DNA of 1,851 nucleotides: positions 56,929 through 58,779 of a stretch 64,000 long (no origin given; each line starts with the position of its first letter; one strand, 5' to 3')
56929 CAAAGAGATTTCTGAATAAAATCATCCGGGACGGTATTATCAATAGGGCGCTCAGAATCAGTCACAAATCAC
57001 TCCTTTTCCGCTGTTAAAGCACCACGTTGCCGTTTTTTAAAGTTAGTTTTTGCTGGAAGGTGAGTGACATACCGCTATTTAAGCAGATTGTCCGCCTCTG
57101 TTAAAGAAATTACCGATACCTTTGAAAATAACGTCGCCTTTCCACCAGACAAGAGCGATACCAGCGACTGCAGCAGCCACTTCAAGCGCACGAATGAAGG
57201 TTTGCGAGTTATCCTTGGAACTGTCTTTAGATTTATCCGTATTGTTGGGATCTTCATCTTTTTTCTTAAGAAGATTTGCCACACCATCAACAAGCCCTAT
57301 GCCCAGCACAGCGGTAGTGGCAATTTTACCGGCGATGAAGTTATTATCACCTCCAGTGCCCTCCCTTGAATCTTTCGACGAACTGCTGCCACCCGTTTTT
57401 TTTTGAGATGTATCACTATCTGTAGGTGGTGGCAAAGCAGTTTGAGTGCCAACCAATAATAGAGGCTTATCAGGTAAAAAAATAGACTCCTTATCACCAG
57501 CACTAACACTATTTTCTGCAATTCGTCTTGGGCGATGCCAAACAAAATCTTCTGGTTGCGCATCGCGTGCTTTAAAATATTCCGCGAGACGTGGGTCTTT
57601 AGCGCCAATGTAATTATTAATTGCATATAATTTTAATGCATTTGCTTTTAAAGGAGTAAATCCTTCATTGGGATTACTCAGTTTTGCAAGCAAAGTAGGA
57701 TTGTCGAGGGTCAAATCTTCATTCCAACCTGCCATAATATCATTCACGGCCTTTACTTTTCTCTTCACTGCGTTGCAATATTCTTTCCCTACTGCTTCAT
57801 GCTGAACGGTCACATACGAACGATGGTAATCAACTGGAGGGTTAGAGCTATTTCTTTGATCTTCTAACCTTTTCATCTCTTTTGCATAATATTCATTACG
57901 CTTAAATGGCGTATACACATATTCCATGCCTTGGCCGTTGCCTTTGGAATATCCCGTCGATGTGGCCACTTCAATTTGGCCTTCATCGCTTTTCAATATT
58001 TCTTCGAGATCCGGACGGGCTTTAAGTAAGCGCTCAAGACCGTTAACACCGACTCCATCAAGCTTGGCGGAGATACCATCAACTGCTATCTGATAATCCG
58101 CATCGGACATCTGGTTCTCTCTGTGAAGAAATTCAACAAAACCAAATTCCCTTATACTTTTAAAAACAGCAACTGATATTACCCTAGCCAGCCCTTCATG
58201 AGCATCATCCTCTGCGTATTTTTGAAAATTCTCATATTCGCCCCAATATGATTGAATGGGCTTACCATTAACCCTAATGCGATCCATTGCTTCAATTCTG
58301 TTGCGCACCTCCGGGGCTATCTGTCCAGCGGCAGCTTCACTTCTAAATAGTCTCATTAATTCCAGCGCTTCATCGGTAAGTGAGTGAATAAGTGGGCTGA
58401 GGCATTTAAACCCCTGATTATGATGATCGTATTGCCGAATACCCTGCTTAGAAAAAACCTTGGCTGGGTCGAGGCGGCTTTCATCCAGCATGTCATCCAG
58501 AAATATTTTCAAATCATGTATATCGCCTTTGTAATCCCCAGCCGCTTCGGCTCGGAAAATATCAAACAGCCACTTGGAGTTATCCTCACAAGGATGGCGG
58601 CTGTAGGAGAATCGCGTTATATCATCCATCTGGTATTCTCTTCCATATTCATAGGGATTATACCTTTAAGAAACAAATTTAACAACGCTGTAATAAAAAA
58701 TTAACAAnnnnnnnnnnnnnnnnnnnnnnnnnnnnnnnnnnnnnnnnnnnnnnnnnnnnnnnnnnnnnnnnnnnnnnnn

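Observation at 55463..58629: Tandem paralogs with divergent N-termini share a conserved 3' module encoding a two-helix membrane hairpin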

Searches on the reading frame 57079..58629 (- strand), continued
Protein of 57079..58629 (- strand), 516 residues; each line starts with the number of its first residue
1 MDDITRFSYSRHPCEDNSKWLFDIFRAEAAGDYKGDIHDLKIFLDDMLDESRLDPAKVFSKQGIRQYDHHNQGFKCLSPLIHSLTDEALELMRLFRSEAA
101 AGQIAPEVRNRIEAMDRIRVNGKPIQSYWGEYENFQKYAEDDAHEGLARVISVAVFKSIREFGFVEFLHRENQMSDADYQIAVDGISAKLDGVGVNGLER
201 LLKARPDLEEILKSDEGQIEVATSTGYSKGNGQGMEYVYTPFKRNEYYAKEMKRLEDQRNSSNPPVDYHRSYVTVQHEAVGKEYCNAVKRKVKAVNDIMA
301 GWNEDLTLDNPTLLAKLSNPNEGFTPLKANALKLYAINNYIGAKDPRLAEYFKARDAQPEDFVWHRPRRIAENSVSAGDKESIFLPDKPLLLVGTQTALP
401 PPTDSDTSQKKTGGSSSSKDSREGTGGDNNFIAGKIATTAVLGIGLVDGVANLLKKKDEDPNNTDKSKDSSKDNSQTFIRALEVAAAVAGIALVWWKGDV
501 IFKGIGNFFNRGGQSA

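Call 78: fold_search(model_id=the predicted structure, library=pdb)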
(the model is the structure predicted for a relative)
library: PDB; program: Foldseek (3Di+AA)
matches with E <= 10: 243; with E <= 0.001: 0
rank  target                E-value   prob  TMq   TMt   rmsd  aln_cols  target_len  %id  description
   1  6ezv                  2.8e-01  0.09  0.10  0.12  29.9       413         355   12  The cytotoxin MakA from Vibrio cholerae (released 2018-05-02)
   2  6zzh_AAA              3.8e-01  0.08  0.10  0.13  28.7       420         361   10  Structure of soluble SmhB crystal form 2 of the tripartite alpha-pore forming toxin, Smh, from Serratia marcescens. (released 2021-03-31)
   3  6w08_B                4.7e-01  0.08  0.09  0.12  30.6       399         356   12  Crystal Structure of Motility Associated Killing Factor E from Vibrio cholerae (released 2020-03-11)
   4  4akk_A                5.1e-01  0.06  0.09  0.11  27.2       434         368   11  Structure of the NasR transcription antiterminator (released 2012-06-20)
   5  9nnm                  6.3e-01  0.09  0.11  0.13  17.6       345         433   14  Crystal structure of CYP46A1 with 3-chloro-N-[(3M)-3-(1,3-oxazol-5-yl)-5-(trifluoromethyl)phenyl]benzamide (compound 3f) (released 2025-04-23)
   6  6gmf                  7.5e-01  0.12  0.13  0.16  18.9       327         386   13  Structure of Cytochrome P450 CYP109Q5 from Chondromyces apiculatus (released 2019-03-27)
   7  3khm                  7.8e-01  0.09  0.11  0.12  16.8       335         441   11  Crystal structure of sterol 14alpha-demethylase (CYP51) from Trypanosoma cruzi in complex with inhibitor fluconazole (released 2009-11-10)
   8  2jjo                  8.2e-01  0.09  0.11  0.13  19.7       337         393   11  Structure of cytochrome P450 EryK in complex with its natural substrate erD (released 2009-07-14)
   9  6uez_A                9.7e-01  0.10  0.12  0.13  18.3       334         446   11  Human sterol 14a-demethylase (CYP51) in complex with the substrate lanosterol (released 2020-06-10)
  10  7ls3                  9.7e-01  0.09  0.12  0.14  17.4       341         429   16  Co-complex CYP46A1 with 8114 (3f) (released 2021-08-25)
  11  7ao7_B                1.0e+00  0.08  0.11  0.13  18.0       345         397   11  Structure of CYP153A from Polaromonas sp. in complex with octan-1-ol (released 2021-04-07)
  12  7ao7_E                1.1e+00  0.08  0.11  0.12  19.8       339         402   11  Structure of CYP153A from Polaromonas sp. in complex with octan-1-ol (released 2021-04-07)
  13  8fmv_C                1.1e+00  0.05  0.09  0.08  30.1       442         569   11  Heterodimeric ABC transporter BmrCD in the inward-facing conformation bound to substrate and ATP: BmrCD_IF-2HT/ATP (released 2023-11-15)
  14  9exk                  1.1e+00  0.05  0.09  0.06  25.1       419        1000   14  Scalable protein design using hallucination in a relaxed sequence space (released 2024-10-16)
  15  9ms2_A                1.5e+00  0.07  0.12  0.13  19.9       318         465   12  Crystal structure of human CYP3A5 in complex with SJYHJ-111 (released 2025-04-16)
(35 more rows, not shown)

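Call 81: find_encoding_contigs(protein=P0009, flank=6000, max_places=2)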
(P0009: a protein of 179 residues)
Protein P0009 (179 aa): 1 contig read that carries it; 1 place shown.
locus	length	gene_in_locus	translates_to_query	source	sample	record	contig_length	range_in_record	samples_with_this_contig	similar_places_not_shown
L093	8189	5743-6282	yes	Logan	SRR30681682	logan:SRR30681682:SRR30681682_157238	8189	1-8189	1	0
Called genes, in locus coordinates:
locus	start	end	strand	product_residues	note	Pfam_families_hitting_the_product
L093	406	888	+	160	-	-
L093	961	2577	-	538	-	-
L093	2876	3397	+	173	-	-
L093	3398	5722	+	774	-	-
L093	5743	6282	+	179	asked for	-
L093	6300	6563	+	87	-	-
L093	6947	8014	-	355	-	PF13384:HTH_23, PF13518:HTH_28 (weak), PF13551:HTH_29, PF13565:HTH_32 (weak), PF13592:HTH_33, PF13358:DDE_3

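Call 82: find_encoding_contigs(protein=P0029, flank=6000, max_places=2)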
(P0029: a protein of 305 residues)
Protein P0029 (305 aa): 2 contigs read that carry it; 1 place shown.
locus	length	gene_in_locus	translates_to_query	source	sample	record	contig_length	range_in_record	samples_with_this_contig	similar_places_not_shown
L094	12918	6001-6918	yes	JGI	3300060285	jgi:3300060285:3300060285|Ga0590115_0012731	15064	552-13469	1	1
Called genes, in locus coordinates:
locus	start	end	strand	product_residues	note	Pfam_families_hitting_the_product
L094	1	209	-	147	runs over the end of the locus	-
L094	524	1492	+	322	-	PF00656:Peptidase_C14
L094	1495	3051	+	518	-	PF13676:TIR_2, PF24575:TPR_Slam (faint), PF13174:TPR_6 (faint), PF13181:TPR_8 (faint), PF13428:TPR_14 (faint), PF13414:TPR_11 (weak), PF13424:TPR_12 (weak), PF13432:TPR_16 (weak), +5 more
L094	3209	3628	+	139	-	-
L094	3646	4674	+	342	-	PF14362:DUF4407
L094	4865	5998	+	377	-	PF19993:DO-GTPase2 (faint)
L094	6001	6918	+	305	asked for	-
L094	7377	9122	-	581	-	-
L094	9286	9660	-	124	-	-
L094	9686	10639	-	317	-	-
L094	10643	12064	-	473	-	-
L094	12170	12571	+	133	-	-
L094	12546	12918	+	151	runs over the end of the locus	-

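Call 85: search_protein_families(library=padloc, proteins=[window:57079-58629:-, P0029, P0038, L094:4865-5998:+, L093:2813-3397:+], max_evalue=0.01)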
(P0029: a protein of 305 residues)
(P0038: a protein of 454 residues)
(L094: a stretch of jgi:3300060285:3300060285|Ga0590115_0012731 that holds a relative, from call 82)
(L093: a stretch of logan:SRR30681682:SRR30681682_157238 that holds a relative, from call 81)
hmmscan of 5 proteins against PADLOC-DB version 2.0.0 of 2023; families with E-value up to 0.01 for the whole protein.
window:57079-58629:- (516 aa): 0 families

P0029 (305 aa): 0 families

P0038 (454 aa): 0 families

L094:4865-5998:+ (377 aa): 2 families
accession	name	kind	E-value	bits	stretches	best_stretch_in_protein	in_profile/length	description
PDLC04140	mad8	-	3e-07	28.2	1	8-153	29-148/314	mads_8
PDLC01515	Csx3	-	0.00045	17.9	1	4-65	4-62/183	"CAS-I,CAS-III; associated"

L093:2813-3397:+ (194 aa): 0 families

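Call 86: search_protein_families(library=phrogs, proteins=[window:57079-58629:-, P0029], max_evalue=0.01)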
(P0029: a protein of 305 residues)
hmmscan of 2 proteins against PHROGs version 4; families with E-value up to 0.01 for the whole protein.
window:57079-58629:- (516 aa): 0 families

P0029 (305 aa): 0 families

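Call 105: search_dna_similar(query=P0037, collection=plasmids, mode=protein, max_evalue=0.001, max_rows=20)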
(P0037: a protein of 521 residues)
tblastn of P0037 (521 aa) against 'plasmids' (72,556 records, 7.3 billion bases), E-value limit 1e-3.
No match.

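Call 107: find_related_loci(query=A6, collection=viral_contigs, flank=3000)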
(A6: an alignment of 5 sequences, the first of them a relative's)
Query A6 (488 aa) in viral_contigs; peptide patterns used: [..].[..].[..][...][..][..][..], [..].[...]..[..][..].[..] (x = any residue, [..] = any of these).
5 stretches matched a pattern, but none encodes a relative of the query by tblastn (E <= 1e-3).

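Call 108: find_related_loci(query=A4, collection=viral_contigs, flank=3000)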
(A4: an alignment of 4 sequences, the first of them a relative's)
Query A4 (513 aa) in viral_contigs; peptide patterns used: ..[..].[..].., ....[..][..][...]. (x = any residue, [..] = any of these).
64 stretches matched a pattern, but none encodes a relative of the query by tblastn (E <= 1e-3).

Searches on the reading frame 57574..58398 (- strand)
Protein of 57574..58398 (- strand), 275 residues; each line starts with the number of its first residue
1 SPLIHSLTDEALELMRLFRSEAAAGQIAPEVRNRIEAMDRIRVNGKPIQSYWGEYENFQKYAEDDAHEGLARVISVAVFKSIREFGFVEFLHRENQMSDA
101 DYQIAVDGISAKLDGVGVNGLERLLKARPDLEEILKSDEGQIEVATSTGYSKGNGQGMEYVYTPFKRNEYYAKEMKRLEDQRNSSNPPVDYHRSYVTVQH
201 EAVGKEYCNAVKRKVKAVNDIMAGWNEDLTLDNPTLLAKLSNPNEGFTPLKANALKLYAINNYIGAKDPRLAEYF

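Call 57: find_homologous_proteins(query=A5, max_evalue=0.0001)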
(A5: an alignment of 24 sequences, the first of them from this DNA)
Query A5 (24 sequences): 8000 candidates shared short words with the query, none scored E <= 0.0001.
